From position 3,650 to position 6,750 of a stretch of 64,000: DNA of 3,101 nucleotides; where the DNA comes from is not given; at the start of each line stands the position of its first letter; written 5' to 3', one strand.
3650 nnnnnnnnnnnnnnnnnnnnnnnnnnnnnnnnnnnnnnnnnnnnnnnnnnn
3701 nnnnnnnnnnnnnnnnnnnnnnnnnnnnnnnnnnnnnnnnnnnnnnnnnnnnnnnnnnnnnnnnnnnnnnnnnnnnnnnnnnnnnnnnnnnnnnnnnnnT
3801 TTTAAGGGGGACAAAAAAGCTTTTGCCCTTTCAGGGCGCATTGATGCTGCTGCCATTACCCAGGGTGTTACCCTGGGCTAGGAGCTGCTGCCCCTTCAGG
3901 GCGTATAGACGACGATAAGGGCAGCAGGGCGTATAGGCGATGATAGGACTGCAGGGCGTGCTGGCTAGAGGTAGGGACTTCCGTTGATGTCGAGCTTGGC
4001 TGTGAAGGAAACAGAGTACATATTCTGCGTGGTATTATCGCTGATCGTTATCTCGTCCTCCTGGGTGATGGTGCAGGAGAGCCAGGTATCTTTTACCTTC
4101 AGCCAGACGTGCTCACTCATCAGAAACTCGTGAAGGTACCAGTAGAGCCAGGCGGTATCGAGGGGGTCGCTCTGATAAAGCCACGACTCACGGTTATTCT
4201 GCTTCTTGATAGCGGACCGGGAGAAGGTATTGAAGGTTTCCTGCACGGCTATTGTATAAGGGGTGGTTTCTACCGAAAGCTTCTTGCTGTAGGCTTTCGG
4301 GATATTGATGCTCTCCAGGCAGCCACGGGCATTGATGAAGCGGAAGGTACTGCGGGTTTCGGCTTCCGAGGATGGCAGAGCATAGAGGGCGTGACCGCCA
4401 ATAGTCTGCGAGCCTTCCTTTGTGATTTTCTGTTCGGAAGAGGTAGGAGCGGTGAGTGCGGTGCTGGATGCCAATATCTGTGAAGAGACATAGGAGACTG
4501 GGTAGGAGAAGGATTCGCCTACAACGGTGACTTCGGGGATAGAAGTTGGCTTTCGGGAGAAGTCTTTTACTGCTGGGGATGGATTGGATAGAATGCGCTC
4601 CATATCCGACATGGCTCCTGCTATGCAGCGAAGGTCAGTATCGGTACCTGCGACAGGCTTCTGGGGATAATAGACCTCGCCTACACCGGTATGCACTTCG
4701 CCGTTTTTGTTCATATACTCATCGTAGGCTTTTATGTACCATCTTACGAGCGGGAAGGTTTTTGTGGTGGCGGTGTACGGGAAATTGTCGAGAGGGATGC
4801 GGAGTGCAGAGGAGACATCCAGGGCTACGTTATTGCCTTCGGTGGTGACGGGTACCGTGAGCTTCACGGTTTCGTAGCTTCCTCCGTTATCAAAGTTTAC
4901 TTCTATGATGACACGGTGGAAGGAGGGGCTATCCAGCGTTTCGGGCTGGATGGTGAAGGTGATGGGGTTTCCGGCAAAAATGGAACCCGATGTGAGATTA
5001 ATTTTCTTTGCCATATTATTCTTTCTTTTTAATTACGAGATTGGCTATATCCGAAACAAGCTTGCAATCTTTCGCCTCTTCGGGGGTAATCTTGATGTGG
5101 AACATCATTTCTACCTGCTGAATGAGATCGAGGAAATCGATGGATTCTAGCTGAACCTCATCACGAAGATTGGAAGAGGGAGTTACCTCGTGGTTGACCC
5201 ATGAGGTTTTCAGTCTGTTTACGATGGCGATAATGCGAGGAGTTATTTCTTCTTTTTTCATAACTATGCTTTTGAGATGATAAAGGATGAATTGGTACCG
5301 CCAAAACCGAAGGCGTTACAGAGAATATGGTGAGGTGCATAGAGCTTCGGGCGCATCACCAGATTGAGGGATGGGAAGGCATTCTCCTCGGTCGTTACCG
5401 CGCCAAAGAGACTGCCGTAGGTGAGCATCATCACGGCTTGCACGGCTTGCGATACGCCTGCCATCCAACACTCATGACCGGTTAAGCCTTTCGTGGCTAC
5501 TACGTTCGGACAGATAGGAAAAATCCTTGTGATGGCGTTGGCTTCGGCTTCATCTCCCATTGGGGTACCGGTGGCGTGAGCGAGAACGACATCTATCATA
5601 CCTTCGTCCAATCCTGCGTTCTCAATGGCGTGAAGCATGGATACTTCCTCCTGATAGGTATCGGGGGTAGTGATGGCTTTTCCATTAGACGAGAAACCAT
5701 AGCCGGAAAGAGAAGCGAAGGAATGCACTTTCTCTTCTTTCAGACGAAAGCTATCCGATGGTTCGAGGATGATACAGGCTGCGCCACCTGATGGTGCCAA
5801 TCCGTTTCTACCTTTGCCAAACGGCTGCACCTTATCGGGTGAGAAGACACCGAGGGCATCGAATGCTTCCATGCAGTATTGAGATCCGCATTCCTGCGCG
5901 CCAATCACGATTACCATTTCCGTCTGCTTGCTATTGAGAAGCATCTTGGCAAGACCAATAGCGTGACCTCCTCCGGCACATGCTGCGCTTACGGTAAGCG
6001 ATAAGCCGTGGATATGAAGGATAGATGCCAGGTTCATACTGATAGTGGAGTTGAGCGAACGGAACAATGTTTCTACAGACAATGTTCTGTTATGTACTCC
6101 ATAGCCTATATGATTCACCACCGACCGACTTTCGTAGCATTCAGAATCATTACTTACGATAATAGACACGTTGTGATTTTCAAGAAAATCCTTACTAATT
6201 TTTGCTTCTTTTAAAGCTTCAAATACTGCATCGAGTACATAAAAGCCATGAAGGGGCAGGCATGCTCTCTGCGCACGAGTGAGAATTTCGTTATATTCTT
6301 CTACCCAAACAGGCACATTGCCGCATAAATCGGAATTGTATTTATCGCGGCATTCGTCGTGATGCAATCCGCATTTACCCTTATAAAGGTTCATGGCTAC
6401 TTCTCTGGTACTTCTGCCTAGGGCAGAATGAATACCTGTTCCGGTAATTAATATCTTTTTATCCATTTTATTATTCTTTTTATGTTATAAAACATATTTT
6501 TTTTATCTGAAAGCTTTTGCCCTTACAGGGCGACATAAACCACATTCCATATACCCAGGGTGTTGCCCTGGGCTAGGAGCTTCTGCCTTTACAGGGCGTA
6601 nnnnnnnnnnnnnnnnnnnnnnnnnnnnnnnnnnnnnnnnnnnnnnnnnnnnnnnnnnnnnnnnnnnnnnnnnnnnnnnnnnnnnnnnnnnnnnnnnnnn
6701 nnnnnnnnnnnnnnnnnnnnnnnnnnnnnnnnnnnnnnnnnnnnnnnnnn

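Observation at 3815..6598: Ketosynthase + acyl carrier protein operon inside the tail module, bracketed by direct copies of a structured repeat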

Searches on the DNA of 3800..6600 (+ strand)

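Call 6: search_dna_similar(query=window:3800-6600:+, collection=phages, mode=distant)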
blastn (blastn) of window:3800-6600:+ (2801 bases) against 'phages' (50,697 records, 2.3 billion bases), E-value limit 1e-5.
Records with a match: 6; places in all: 13; records where one place covers at least 80% of the query: 0.
Best place of each record, by identity: 80-90% 5; 60-80% 1.
By first word of the organism name: Bacteriophage 6.
By host as written in the record: - 6.
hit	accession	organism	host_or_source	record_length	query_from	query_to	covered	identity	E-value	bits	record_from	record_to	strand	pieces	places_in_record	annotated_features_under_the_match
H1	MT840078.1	Bacteriophage sp.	human fecal samples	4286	17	2800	7%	81.6%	7e-15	178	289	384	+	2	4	record has no annotation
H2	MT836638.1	Bacteriophage sp.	human fecal samples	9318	17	2800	6%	83.6%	4e-17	188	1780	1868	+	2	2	record has no annotation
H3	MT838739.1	Bacteriophage sp.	human fecal samples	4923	18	2800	6%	83.2%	4e-18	185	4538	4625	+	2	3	record has no annotation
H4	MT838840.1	Bacteriophage sp.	human fecal samples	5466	17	2801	6%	80.9%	8e-14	171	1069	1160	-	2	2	record has no annotation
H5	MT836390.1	Bacteriophage sp.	human fecal samples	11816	17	2800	6%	78.9%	1e-11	146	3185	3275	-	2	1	record has no annotation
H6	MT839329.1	Bacteriophage sp.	human fecal samples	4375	17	2783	6%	82.7%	8e-14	158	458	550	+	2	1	record has no annotation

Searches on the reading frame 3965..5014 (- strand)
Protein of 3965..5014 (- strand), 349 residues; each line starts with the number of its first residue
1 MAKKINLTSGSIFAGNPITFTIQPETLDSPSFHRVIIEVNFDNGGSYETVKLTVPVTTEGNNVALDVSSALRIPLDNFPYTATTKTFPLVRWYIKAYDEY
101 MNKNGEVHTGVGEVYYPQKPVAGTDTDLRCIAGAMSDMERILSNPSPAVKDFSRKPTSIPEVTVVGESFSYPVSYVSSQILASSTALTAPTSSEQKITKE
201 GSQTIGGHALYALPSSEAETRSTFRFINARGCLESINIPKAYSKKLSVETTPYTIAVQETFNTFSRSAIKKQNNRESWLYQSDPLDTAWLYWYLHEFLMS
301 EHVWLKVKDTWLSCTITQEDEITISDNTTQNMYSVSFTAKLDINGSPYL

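Call 3: search_protein_families(library=pfam, proteins=[window:3965-5014:-], max_evalue=0.01)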
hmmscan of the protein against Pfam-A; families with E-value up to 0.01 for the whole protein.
window:3965-5014:- (349 aa): 0 families

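Call 4: search_protein_families(library=phrogs, proteins=[window:3965-5014:-], max_evalue=0.01)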
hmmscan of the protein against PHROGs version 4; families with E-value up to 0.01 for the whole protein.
window:3965-5014:- (349 aa): 0 families

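Call 14: search_protein_families(library=ncbifam, proteins=[window:3965-5014:-], max_evalue=0.01)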
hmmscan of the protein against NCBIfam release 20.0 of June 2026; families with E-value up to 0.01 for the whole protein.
window:3965-5014:- (349 aa): 0 families

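Call 19: find_homologous_proteins(query=window:3965-5014:-, max_evalue=0.001)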
Query window:3965-5014:- (349 aa): 719 proteins with E <= 0.001 among 1844 candidates; the best 120 are listed.
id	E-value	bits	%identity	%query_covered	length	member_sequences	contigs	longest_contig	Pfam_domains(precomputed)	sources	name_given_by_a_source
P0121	2.8e-229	778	99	100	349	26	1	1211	-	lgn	-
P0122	2.5e-227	772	99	100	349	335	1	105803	-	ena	-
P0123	6.2e-227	770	98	100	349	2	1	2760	-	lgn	-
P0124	6.2e-227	770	98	100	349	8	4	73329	-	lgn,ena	-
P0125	2.7e-170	584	99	78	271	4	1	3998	-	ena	-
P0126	2.1e-165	568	72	99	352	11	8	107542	-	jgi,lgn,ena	-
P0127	4.8e-164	564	72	100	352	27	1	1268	-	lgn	-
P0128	1.9e-163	562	72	100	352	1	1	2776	-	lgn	-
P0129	2.3e-163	561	72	100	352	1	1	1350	-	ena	-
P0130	3.8e-163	561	72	100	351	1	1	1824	-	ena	-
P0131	4.4e-163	560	72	100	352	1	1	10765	-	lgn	-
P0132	5.0e-163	560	71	100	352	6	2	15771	-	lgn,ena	-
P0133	5.1e-163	560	71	100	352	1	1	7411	-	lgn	-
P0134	5.3e-163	560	72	100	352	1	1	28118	-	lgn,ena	-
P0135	9.6e-163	559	71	100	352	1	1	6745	-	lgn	-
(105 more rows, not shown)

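Call 26: predict_structure(alignment_id=A1)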
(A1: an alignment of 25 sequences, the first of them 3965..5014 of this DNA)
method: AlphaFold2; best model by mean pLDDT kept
length: 349 residues; sequences in the alignment: 25
mean_pLDDT: 51.1   pTM: 0.39
mean pLDDT of the five models: 51.1, 51.1, 44.4, 42.7, 39.7
residues with pLDDT >= 90: 1; 70-90: 77; 50-70: 67; < 50: 204
segments of 3 or more residues with pLDDT < 50: 10-16, 77-87, 130-166, 216-349
pLDDT, mean of each block of 10 residues (from residue 1): 63 54 86 86 75 82 75 51 44 86 87 82 55 38 30 24 40 53 48 61 55 47 40 40 33 26 24 32 42 40 39 37 41 41 32
secondary structure, 60 per line:
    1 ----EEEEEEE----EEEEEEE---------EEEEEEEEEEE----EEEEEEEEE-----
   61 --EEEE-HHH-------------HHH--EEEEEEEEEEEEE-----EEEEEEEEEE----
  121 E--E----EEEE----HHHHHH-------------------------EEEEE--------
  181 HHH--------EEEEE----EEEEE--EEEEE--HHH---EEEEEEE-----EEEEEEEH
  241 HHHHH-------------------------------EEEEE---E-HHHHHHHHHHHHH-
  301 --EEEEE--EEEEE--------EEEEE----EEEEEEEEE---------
elements in order: E5-11 E16-22 E32-42 E47-55 E63-66 E89-101 E107-116 E129-132 H137-142 E168-172 E192-196 E201-205 E208-212 E221-227 E233-239 H240-245 E277-281 H287-299 E303-307 E310-314 E323-327 E332-340

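Call 47: search_solved_structures(query=A1, max_evalue=10)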
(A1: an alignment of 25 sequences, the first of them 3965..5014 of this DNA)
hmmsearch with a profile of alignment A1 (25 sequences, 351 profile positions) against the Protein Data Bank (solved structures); distinct sequences matched with E-value up to 10: 6.
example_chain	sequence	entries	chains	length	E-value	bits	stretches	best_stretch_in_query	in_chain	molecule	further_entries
4g5a_A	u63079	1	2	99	0.27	13.3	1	276-322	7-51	Uncharacterized protein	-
3riu_A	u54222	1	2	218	0.81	11.7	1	97-178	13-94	Translin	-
3axj_A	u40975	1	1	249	0.88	11.6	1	96-178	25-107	GM27569p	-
2qva_A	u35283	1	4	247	0.9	11.6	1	97-178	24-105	GM27569p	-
2qrx_A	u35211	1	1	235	0.95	11.5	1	97-178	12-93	GM27569p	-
4dg7_A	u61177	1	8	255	1.1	11.3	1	97-178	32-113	GM27569p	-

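Call 51: fold_search(model_id=the predicted structure, library=pdb)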
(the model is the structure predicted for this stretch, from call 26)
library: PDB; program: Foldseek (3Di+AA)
matches with E <= 10: 792; with E <= 0.001: 0
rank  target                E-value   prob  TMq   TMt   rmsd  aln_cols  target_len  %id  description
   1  7jw7_B                1.2e-02  0.99  0.18  0.49   4.8       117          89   13  Structure of monobody 27 human MLKL pseudokinase domain complex (released 2021-03-10)
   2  5dft_B                2.0e-02  0.99  0.19  0.53   5.9       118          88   12  Structure of the Eleventh Type III Domain from Human Fibronectin (released 2016-09-14)
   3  9blp                  2.0e-02  0.97  0.17  0.36   5.6       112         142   15  T450S mutant of repeat domain 2 from Clostridium perfringens adhesin CPE0147 with intramolecular ester bond (released 2025-05-07)
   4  9blo_A                2.7e-02  0.97  0.17  0.36   6.0       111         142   14  T450C mutant of repeat domain 2 from Clostridium perfringens adhesin CPE0147 without intramolecular ester bond (released 2025-05-07)
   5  2xsk                  2.8e-02  0.87  0.15  0.39   7.4       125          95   14  E. coli curli protein CsgC - SeCys (released 2010-12-29)
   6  4gej_D                3.2e-02  0.60  0.15  0.31   9.7       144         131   11  N-terminal domain of VDUP-1 (released 2013-02-27)
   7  4ni6                  3.7e-02  0.93  0.17  0.37   5.5       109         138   16  Repeat domain 1 of Clostridium perfringens CPE0147 (released 2013-12-04)
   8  8f9l_B                4.3e-02  0.66  0.16  0.32  11.5       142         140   15  Intramolecular ester bond-containing repeat domain from Gemella massiliensis adhesin (released 2024-06-19)
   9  4gej_E                4.6e-02  0.30  0.12  0.22   9.8       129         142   13  N-terminal domain of VDUP-1 (released 2013-02-27)
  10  4r7x_B                4.6e-02  0.25  0.12  0.22  14.3       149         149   11  Crystal structure of N-lobe of human ARRDC3(1-180) (released 2014-10-01)
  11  7brs_B                4.8e-02  0.91  0.16  0.06   6.6       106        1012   12  E.coli beta-galactosidase (E537Q) in complex with fluorescent probe KSA02 (released 2021-03-03)
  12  2n59_MODEL_1_A        5.1e-02  0.63  0.14  0.33   7.5       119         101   12  Solution Structure of R. palustris CsgH (released 2016-05-11)
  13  3m7o_A                5.1e-02  0.38  0.15  0.27   6.4       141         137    7  Crystal structure of mouse MD-1 in complex with phosphatidylcholine (released 2010-06-09)
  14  4s0s_D                5.6e-02  0.94  0.18  0.51   4.9       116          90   15  STRUCTURE OF HUMAN PREGNANE X RECEPTOR LIGAND BINDING DOMAIN with ADNECTIN-1 (released 2015-02-11)
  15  5dft_A                6.0e-02  0.98  0.18  0.51   4.3       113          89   13  Structure of the Eleventh Type III Domain from Human Fibronectin (released 2016-09-14)
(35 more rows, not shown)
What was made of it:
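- Tried and rejected: The first structure model of p349, from 25 close sequences, was poor (pLDDT 51; calls 26, 51).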

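Call 86: predict_structure(alignment_id=A6)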
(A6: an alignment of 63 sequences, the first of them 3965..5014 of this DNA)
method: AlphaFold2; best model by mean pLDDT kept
length: 349 residues; sequences in the alignment: 63
mean_pLDDT: 90.3   pTM: 0.84
mean pLDDT of the five models: 90.3, 90.0, 88.5, 87.2, 87.1
residues with pLDDT >= 90: 236; 70-90: 107; 50-70: 6; < 50: 0
segments of 3 or more residues with pLDDT < 50: none
pLDDT, mean of each block of 10 residues (from residue 1): 83 94 88 92 86 88 92 92 94 92 86 86 79 93 89 94 95 95 91 96 94 94 96 95 88 88 88 91 92 94 93 89 77 88 85
secondary structure, 60 per line:
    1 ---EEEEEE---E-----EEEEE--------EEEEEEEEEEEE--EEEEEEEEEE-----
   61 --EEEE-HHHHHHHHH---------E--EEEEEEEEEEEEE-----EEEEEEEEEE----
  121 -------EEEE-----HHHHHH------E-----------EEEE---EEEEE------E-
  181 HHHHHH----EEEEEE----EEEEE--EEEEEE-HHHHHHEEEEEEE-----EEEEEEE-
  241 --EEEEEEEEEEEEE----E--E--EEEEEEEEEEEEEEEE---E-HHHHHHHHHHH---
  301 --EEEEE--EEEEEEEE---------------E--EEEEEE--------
elements in order: E4-9 E19-23 E32-43 E46-55 E63-66 H68-76 E89-101 E107-116 E128-131 H137-142 E161-164 E168-172 H181-186 E191-196 E201-205 E208-213 H215-220 E221-227 E233-239 E243-255 E266-281 H287-297 E303-307 E310-317 E336-341
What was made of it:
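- Tried and rejected: A 63-sequence alignment fixed this (call 86).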

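Call 91: fold_search(model_id=the predicted structure, library=pdb)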
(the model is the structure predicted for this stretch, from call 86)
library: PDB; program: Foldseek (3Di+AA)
matches with E <= 10: 1152; with E <= 0.001: 1
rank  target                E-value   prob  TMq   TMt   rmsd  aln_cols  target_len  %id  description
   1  8ayh_C                9.7e-04  0.77  0.18  0.11  19.3       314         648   12  Structure of Complement C5 in Complex with small molecule inhibitor and CVF (released 2022-12-21)
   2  6rqj_B                1.3e-03  0.72  0.18  0.11  20.2       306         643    9  Structure of human complement C5 complexed with tick inhibitors OmCI, RaCI1 and CirpT1 (released 2020-01-08)
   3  5hcc_B                1.6e-03  0.72  0.18  0.11  20.2       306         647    9  Ternary complex of human Complement C5 with Ornithodoros moubata OmCI and Dermacentor andersoni RaCI3. (released 2016-03-30)
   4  4be6_A                2.0e-03  0.60  0.17  0.23  22.3       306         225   11  V. cholera biofilm scaffolding protein RbmA (released 2013-12-18)
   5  8uin_A                2.4e-03  0.51  0.21  0.13  24.4       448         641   11  Structure of the C3bBb-albicin complex (released 2024-05-08)
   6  4kkr_A                2.8e-03  0.54  0.16  0.22  22.3       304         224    9  Crystal structure of Vibrio cholerae RbmA (crystal form 3) (released 2013-05-22)
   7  2qki_A                3.4e-03  0.77  0.20  0.12  20.0       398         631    8  Human C3c in complex with the inhibitor compstatin (released 2007-08-14)
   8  8eok_G                3.8e-03  0.44  0.21  0.13  24.9       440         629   10  Structure of the C3bB proconvertase in complex with lufaxin and factor Xa (released 2023-08-30)
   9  9uco_A                4.2e-03  0.33  0.17  0.17  22.9       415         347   10  Cryo-EM structure of ADGRE1-beta arrestin1-scFv30 complex (released 2026-04-08)
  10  9uyj_A                5.2e-03  0.38  0.19  0.20  21.8       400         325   10  Cryo-EM structure of the G protein-coupled receptor 1 (GPR1) bound to chemerin and beta-arrestin 1 (Conformation 3) (released 2025-11-19)
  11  8coe_C                9.4e-03  0.51  0.18  0.11  19.8       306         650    9  complement C5 in complex with the LCP0195 nanobody (released 2024-01-03)
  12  1ggy_B                9.9e-03  0.63  0.20  0.12  13.5       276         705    5  HUMAN FACTOR XIII WITH YTTERBIUM BOUND IN THE ION SITE (released 1999-02-16)
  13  7ad6_B                9.9e-03  0.41  0.23  0.15  24.8       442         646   10  Crystal structure of human complement C5 in complex with the K92 bovine knob domain peptide. (released 2021-03-10)
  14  6k3f_B                9.9e-03  0.28  0.17  0.17  23.3       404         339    9  Crystal Structure of beta-Arrestin 2 in Complex with CXCR7 Phosphopeptide (released 2020-06-10)
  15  8cml_E                1.1e-02  0.33  0.16  0.10  19.9       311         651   12  Cryo-EM structure of complement C5 in complex with nanobodies UNbC5-1 and UNbC5-2 (released 2023-09-27)
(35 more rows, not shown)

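Call 92: fold_search(model_id=the predicted structure, library=viral)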
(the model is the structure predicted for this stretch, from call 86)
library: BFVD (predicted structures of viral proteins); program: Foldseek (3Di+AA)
matches with E <= 10: 1091; with E <= 0.001: 84
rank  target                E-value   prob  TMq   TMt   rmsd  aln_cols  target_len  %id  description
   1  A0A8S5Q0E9            5.4e-44  1.00  0.94  0.95   1.8       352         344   47  Uncharacterized protein [Siphoviridae sp. ctMOb8]
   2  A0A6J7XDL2            3.2e-16  1.00  0.67  0.58   8.0       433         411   14  Uncharacterized protein [uncultured Caudovirales phage]
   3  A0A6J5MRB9            5.1e-16  1.00  0.64  0.60   7.6       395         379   13  Uncharacterized protein [uncultured Caudovirales phage]
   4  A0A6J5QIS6            6.1e-15  1.00  0.64  0.55   7.7       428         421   13  Uncharacterized protein [uncultured Caudovirales phage]
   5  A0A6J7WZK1            5.0e-14  1.00  0.65  0.56   7.9       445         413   10  Uncharacterized protein [uncultured Caudovirales phage]
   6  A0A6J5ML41            5.8e-14  1.00  0.59  0.42   8.4       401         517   12  Uncharacterized protein [uncultured Caudovirales phage]
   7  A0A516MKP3            1.3e-13  1.00  0.62  0.50   8.5       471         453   11  (no name in the UniProt tables at hand)
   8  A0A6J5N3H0            1.5e-13  1.00  0.61  0.46  11.1       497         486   11  Uncharacterized protein [uncultured Caudovirales phage]
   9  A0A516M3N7            2.1e-13  1.00  0.59  0.54   7.9       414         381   10  (no name in the UniProt tables at hand)
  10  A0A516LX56            2.2e-13  1.00  0.68  0.57   7.0       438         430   12  (no name in the UniProt tables at hand)
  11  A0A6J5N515            3.3e-13  1.00  0.63  0.39   5.6       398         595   14  Uncharacterized protein [uncultured Caudovirales phage]
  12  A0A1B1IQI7            7.7e-13  1.00  0.63  0.54   7.9       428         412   12  (no name in the UniProt tables at hand)
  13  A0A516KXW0            7.7e-13  1.00  0.61  0.53   8.0       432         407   11  (no name in the UniProt tables at hand)
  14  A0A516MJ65            1.2e-12  1.00  0.62  0.52   9.5       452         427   11  (no name in the UniProt tables at hand)
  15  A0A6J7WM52            1.2e-12  1.00  0.61  0.56   8.5       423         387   10  Uncharacterized protein [uncultured Caudovirales phage]
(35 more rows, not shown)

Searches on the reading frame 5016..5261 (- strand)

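Call 3: search_protein_families(library=pfam, proteins=[window:5016-5261:-], max_evalue=0.01)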
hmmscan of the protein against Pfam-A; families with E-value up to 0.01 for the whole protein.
window:5016-5261:- (81 aa): 2 families
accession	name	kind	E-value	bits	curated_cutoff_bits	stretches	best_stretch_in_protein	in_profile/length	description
PF00550.31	PP-binding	-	1.8e-06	28.5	20.8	1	23-76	15-67/67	Phosphopantetheine attachment site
PF14573.12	PP-binding_2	-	0.00056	20.5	32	1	24-80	27-88/96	Acyl-carrier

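Call 4: search_protein_families(library=phrogs, proteins=[window:5016-5261:-], max_evalue=0.01)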
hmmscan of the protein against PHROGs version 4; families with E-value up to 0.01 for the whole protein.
window:5016-5261:- (81 aa): 3 families
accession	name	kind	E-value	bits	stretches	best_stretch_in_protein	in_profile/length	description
phrog_5934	-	moron, auxiliary metabolic gene and host takeover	2e-06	28.9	1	2-79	11-87/93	acyl carrier protein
phrog_18343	-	unknown function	1.7e-05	26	1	19-79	77-137/138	-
phrog_27464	-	unknown function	0.0013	19.6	1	11-78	31-97/157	-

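Call 14: search_protein_families(library=ncbifam, proteins=[window:5016-5261:-], max_evalue=0.01)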
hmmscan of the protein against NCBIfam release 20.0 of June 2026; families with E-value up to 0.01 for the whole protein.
window:5016-5261:- (81 aa): 14 families
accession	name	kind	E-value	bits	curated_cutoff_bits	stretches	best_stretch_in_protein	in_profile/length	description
NF002150.0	PRK00982.1-4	subfamily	8e-11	42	66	1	1-80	1-79/80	acyl carrier protein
NF009104.0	PRK12449.1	equivalog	2.8e-10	40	70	1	1-80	1-79/80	acyl carrier protein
NF002148.0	PRK00982.1-2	subfamily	3.1e-09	36.6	71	1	4-80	3-78/79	acyl carrier protein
NF003757.0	PRK05350.1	equivalog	9.1e-09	35.4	65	1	4-77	5-77/83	acyl carrier protein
TIGR00517.1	acyl_carrier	equivalog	2e-07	30.8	70.45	1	4-79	2-76/77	acyl carrier protein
NF002147.0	PRK00982.1-1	equivalog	3.8e-07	29.8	84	1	2-80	4-81/83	acyl carrier protein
NF058660.1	cispen_ACP_AmcB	equivalog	1.5e-06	28.3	80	1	14-79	11-78/80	cispentacin biosynthesis acyl carrier protein AmcB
NF005079.0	PRK06508.1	equivalog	8.5e-05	22.9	83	1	23-62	20-59/93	acyl carrier protein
NF002151.0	PRK00982.1-5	equivalog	0.00015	21.8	92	1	10-78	8-75/78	acyl carrier protein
NF040636.1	AcpM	exception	0.0002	21.3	146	1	3-78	3-77/93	meromycolate extension acyl carrier protein AcpM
NF002149.0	PRK00982.1-3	equivalog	0.00086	19.2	106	1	21-74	18-71/78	acyl carrier protein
NF006031.0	PRK08172.1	equivalog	0.001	19.7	76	1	25-79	23-77/82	acyl carrier protein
NF005798.0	PRK07639.1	equivalog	0.0065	16.9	100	1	1-72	1-71/91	petrobactin biosynthesis protein AsbD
NF004533.0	PRK05883.1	equivalog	0.0088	15.9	72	1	24-77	41-94/100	acyl carrier protein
